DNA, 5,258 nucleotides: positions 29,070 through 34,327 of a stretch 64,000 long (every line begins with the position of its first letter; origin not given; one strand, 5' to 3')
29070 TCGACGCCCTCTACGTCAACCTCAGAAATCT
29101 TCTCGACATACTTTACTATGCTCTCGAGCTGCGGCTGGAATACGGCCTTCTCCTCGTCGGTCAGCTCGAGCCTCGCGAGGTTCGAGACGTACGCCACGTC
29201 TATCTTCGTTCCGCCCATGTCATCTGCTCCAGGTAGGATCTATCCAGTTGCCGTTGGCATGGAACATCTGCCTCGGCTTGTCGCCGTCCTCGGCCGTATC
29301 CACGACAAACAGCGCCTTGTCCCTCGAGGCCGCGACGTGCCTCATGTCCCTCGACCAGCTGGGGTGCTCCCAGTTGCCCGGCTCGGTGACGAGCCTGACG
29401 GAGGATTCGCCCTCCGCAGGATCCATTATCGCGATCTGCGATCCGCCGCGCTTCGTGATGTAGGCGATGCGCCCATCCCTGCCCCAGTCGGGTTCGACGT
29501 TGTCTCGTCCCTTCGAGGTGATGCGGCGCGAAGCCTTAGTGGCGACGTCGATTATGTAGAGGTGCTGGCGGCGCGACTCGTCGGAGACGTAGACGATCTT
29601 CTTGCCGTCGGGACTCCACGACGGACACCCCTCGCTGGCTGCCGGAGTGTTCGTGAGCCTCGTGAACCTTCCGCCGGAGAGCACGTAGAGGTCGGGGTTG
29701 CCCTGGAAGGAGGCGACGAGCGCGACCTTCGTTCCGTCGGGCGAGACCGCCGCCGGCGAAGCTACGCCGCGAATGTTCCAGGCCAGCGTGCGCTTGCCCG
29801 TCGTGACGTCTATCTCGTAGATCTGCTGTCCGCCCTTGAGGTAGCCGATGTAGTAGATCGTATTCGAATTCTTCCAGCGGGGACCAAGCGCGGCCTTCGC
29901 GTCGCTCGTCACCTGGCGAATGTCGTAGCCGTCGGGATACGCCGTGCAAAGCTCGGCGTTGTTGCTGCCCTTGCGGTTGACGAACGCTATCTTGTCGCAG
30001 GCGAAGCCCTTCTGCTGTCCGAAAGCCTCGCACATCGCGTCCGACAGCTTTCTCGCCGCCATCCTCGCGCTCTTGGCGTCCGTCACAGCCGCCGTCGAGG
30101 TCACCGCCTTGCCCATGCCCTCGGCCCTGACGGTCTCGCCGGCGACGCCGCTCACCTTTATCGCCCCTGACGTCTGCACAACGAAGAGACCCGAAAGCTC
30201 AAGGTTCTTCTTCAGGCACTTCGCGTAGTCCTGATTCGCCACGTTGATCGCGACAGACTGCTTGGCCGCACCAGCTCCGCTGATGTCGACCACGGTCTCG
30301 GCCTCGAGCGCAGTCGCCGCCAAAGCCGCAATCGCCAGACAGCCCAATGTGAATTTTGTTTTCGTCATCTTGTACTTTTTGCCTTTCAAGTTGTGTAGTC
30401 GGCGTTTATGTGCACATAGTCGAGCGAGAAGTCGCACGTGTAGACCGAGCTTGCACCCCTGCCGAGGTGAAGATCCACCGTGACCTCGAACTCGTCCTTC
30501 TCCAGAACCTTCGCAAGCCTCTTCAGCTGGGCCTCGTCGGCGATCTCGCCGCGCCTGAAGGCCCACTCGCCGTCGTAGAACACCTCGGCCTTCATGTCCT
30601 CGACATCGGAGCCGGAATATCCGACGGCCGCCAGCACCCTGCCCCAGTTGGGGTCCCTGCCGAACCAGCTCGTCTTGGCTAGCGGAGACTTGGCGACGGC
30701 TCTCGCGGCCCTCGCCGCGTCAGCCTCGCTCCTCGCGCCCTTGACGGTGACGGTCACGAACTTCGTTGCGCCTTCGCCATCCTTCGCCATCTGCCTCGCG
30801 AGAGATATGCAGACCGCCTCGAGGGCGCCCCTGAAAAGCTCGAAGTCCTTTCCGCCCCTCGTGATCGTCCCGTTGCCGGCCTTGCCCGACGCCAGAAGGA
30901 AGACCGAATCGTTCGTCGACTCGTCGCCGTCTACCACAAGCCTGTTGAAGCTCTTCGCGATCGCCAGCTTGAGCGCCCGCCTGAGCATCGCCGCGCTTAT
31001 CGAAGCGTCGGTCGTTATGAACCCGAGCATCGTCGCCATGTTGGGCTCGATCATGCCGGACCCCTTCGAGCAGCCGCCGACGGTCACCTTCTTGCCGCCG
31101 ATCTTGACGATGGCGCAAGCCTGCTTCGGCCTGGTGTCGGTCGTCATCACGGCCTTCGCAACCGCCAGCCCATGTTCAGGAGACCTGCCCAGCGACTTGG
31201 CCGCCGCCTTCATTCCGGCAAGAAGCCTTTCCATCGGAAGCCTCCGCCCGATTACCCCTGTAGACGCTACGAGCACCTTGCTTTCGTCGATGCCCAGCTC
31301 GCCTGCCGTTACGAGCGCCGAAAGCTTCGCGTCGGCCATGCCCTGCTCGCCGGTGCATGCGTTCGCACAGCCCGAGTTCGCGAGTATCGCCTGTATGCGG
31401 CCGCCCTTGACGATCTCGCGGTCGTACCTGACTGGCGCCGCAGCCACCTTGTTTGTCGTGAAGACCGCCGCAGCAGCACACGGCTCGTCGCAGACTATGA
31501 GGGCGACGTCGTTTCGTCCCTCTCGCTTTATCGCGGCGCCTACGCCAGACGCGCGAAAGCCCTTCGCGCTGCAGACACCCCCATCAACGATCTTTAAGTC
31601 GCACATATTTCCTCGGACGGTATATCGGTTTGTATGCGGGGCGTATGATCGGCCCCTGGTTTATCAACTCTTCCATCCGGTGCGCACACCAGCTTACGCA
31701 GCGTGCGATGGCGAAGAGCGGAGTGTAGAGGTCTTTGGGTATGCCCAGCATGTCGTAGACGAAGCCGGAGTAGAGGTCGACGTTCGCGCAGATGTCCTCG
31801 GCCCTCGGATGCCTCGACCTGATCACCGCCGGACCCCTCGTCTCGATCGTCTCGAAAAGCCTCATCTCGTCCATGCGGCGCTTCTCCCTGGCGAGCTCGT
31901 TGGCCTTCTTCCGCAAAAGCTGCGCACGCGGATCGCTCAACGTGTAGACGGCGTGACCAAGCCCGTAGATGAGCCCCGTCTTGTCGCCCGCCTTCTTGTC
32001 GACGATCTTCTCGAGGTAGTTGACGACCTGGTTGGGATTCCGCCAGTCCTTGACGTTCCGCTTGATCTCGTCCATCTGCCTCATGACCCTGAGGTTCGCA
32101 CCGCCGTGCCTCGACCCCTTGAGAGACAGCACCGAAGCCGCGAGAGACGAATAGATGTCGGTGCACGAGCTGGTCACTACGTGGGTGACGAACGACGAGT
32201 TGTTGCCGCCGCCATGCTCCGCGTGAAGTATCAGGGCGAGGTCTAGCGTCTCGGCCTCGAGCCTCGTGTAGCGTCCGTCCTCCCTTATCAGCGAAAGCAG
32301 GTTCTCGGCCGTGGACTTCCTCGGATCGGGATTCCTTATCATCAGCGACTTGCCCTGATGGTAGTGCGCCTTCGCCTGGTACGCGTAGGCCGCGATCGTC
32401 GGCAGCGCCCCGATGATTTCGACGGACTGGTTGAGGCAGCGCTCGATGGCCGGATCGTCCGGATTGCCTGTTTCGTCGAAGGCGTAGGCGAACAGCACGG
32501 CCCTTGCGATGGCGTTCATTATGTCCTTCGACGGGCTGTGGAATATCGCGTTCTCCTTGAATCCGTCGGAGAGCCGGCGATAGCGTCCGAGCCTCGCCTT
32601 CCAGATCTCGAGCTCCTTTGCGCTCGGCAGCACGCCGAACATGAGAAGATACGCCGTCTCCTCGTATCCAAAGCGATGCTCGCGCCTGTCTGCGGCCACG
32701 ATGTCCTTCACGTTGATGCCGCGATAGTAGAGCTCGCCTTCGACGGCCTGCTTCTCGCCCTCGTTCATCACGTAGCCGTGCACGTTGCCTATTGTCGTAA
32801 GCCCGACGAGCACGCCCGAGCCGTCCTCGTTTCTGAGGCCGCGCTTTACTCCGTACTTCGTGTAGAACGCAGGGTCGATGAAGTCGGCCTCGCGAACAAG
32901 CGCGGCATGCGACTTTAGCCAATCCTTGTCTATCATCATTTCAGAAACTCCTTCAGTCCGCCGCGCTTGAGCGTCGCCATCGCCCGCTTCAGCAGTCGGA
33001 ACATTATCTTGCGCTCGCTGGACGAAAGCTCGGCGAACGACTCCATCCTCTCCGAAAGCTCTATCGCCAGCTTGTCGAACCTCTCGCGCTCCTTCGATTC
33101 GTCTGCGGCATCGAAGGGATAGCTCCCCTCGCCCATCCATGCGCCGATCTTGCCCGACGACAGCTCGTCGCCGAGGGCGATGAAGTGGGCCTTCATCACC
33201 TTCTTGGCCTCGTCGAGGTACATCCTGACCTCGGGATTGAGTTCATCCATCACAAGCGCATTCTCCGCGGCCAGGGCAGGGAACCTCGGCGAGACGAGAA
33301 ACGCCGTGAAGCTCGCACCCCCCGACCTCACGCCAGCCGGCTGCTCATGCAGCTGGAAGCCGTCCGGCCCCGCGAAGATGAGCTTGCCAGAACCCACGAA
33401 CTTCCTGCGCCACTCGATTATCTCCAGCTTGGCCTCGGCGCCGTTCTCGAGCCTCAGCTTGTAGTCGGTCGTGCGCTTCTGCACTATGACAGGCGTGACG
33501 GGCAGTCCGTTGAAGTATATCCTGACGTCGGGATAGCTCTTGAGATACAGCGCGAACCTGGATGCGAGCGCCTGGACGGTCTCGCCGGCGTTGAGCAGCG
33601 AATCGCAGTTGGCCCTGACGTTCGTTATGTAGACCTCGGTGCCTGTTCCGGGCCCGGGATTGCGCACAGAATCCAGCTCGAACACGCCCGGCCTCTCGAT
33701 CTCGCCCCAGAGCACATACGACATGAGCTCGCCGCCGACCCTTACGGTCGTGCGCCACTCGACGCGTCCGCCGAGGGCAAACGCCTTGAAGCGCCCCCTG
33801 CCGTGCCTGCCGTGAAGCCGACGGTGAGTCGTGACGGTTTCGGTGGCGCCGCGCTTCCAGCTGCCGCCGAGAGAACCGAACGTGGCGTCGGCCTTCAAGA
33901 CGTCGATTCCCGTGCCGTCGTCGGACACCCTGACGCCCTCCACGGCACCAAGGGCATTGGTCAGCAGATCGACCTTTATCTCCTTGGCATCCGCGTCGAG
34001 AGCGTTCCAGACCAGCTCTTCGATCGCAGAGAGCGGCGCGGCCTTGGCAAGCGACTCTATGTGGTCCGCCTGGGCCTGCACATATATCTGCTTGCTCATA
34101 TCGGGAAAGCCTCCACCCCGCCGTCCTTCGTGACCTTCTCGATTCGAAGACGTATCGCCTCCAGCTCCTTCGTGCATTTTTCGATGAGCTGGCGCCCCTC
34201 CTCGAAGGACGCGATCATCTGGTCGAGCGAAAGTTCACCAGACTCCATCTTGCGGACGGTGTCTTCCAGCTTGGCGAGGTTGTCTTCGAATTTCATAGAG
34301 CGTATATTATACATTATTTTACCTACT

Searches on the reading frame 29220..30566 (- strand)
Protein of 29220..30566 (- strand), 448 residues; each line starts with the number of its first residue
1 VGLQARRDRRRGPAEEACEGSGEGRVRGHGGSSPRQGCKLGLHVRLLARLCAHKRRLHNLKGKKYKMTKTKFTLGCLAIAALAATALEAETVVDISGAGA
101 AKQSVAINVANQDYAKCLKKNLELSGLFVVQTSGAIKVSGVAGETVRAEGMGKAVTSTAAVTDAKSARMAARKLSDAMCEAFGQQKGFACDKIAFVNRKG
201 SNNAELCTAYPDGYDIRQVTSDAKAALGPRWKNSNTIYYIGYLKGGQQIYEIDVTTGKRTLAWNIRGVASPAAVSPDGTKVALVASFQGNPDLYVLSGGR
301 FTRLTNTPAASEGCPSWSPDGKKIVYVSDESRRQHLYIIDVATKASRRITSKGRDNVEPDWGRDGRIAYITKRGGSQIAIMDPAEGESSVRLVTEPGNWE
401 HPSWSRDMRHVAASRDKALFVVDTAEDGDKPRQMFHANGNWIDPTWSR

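Call 52: search_protein_families(library=pfam, proteins=[window:29220-30566:-], max_evalue=0.001)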
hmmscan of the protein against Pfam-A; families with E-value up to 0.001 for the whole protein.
window:29220-30566:- (448 aa): 4 families
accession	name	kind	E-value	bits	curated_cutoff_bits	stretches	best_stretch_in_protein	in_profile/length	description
PF07676.18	PD40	-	3.3e-15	56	20.9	1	302-331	2-30/38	WD40-like Beta Propeller Repeat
PF00930.27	DPPIV_N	-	1.4e-07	31.1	22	1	285-356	19-85/354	Dipeptidyl peptidase IV (DPP IV) N-terminal region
PF25174.1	Beta-prop_THOC3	-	5e-05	22.9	305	1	314-419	93-195/272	THOC3 beta-propeller domain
PF10647.15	Gmad1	-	0.00013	22.3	20.5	0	297-394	7-105/251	Lipoprotein LpqB beta-propeller domain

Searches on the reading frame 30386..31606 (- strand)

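Call 52: search_protein_families(library=pfam, proteins=[window:30386-31606:-], max_evalue=0.001)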
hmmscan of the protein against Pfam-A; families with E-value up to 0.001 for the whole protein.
window:30386-31606:- (406 aa): 1 family
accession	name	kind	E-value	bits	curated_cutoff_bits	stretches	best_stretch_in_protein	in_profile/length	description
PF01960.23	ArgJ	-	7.6e-146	486.1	32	1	19-406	2-377/377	ArgJ family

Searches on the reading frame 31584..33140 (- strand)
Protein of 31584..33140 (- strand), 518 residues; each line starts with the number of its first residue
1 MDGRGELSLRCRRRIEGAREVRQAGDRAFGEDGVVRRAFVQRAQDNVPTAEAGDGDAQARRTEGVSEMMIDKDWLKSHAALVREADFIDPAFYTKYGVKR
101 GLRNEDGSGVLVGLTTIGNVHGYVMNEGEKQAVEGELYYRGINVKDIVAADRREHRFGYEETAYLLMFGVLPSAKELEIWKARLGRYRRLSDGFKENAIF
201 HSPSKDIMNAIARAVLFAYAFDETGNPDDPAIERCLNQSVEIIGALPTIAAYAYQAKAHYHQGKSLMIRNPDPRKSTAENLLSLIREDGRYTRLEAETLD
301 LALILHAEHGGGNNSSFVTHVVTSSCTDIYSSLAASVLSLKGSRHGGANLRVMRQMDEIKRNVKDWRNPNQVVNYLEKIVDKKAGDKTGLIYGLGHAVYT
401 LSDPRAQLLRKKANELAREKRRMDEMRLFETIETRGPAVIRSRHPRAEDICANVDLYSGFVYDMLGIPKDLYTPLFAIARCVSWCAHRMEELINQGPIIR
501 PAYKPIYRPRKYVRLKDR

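Call 52: search_protein_families(library=pfam, proteins=[window:31584-33140:-], max_evalue=0.001)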
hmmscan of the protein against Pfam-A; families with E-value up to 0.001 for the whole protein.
window:31584-33140:- (518 aa): 1 family
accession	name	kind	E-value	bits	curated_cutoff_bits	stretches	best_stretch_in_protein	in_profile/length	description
PF00285.26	Citrate_synt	-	2.3e-104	349.7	27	1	108-502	3-357/357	Citrate synthase, C-terminal domain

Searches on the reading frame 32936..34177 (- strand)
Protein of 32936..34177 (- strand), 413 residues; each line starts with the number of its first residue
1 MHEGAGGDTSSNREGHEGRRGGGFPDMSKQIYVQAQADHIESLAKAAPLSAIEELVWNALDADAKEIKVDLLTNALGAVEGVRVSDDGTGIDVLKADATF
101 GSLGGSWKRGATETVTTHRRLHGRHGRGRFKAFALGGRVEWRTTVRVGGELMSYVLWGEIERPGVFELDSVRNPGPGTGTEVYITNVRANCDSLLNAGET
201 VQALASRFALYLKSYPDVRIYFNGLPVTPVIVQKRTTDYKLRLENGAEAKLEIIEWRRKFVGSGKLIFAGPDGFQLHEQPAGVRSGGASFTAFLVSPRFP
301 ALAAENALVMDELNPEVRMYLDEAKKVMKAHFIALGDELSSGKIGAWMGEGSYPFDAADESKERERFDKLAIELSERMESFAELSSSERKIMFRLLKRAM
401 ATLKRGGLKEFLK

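Call 52: search_protein_families(library=pfam, proteins=[window:32936-34177:-], max_evalue=0.001)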
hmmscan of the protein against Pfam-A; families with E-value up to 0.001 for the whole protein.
window:32936-34177:- (413 aa): 1 family
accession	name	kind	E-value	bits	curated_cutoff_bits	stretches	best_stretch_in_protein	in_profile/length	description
PF13589.12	HATPase_c_3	-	3e-12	47.2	25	1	50-144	5-93/137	Histidine kinase-, DNA gyrase B-, and HSP90-like ATPase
